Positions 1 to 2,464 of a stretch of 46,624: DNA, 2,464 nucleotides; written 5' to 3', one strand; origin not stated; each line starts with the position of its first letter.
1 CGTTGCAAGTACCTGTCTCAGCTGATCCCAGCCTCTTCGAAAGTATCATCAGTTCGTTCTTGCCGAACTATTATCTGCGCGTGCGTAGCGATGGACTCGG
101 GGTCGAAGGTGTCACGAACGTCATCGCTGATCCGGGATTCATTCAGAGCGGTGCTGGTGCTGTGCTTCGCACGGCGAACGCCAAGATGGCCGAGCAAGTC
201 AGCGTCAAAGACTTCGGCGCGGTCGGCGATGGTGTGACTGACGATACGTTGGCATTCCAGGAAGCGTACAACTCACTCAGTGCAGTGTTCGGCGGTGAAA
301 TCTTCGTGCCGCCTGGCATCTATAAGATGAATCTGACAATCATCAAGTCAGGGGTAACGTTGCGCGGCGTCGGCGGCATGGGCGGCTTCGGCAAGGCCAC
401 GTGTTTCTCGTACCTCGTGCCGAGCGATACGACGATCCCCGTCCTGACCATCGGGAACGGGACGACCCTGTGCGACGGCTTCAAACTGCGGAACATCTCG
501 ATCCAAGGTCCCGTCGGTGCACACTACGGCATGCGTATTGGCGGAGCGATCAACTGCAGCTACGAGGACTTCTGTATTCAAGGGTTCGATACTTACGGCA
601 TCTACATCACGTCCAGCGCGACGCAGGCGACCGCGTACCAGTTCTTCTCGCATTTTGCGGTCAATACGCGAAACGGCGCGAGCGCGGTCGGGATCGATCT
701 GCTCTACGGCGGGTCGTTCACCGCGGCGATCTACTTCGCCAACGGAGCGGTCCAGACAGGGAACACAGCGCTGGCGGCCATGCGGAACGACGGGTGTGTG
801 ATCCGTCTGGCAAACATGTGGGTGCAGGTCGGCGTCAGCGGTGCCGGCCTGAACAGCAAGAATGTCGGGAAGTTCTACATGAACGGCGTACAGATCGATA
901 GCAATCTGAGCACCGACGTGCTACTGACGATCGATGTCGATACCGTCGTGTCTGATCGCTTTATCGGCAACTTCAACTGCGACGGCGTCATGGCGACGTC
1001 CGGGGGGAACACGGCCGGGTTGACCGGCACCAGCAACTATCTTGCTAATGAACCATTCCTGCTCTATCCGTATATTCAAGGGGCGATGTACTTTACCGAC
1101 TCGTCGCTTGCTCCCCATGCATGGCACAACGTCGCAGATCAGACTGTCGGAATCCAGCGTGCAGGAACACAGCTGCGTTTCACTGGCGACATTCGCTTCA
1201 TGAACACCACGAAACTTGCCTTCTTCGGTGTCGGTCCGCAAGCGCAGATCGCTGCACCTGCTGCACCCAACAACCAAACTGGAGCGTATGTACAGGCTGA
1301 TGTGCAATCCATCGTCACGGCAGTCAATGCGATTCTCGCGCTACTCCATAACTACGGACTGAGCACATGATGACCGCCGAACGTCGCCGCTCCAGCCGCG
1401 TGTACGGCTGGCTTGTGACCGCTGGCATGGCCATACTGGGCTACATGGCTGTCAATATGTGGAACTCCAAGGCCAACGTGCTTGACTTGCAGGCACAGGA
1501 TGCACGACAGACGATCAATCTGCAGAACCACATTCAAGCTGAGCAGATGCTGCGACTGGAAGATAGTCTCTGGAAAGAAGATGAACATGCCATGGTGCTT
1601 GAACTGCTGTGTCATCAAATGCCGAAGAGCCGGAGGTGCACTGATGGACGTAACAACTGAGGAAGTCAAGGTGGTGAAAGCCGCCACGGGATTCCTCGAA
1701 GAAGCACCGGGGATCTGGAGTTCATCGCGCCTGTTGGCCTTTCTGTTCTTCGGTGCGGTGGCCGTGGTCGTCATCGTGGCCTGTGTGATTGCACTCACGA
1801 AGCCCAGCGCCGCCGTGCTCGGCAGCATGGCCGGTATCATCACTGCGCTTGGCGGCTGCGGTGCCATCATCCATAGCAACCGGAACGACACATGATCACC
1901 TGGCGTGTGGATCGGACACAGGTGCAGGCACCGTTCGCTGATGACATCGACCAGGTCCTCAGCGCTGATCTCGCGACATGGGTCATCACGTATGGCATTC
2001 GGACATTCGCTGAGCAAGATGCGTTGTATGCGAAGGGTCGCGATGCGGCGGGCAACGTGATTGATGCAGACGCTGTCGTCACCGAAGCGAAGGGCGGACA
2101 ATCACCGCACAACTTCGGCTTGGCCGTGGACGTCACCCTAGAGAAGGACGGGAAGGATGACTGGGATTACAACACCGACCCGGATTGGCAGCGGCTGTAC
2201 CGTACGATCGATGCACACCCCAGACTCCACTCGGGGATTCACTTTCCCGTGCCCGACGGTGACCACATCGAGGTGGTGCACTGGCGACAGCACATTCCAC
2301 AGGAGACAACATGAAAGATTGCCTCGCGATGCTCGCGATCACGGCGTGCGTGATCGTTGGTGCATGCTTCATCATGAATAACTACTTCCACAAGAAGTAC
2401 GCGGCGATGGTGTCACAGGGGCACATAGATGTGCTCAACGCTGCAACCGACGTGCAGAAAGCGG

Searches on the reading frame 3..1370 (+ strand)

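Call 57: search_protein_families(library=pfam, proteins=[window:3-1370:+], max_evalue=0.001)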
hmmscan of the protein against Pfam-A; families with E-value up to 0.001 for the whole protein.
window:3-1370:+ (455 aa): 1 family
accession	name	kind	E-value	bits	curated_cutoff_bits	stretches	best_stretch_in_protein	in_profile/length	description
PF12708.12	Pect-lyase_RHGA_epim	-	3.5e-11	43.7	27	1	66-125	2-63/213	Rhamnogalacturonase A/epimerase, pectate lyase-like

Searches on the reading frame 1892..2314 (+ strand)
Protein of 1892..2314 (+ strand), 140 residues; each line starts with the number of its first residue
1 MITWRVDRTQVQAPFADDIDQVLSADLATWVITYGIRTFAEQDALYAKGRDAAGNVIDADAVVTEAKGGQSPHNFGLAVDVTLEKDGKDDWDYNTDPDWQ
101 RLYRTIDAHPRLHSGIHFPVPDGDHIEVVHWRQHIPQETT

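Call 57: search_protein_families(library=pfam, proteins=[window:1892-2314:+], max_evalue=0.001)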
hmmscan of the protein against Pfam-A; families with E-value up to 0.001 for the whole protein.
window:1892-2314:+ (140 aa): 1 family
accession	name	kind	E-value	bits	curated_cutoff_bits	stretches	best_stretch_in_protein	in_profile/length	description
PF02557.22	VanY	-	4.1e-06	27.1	25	1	30-88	26-81/132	D-alanyl-D-alanine carboxypeptidase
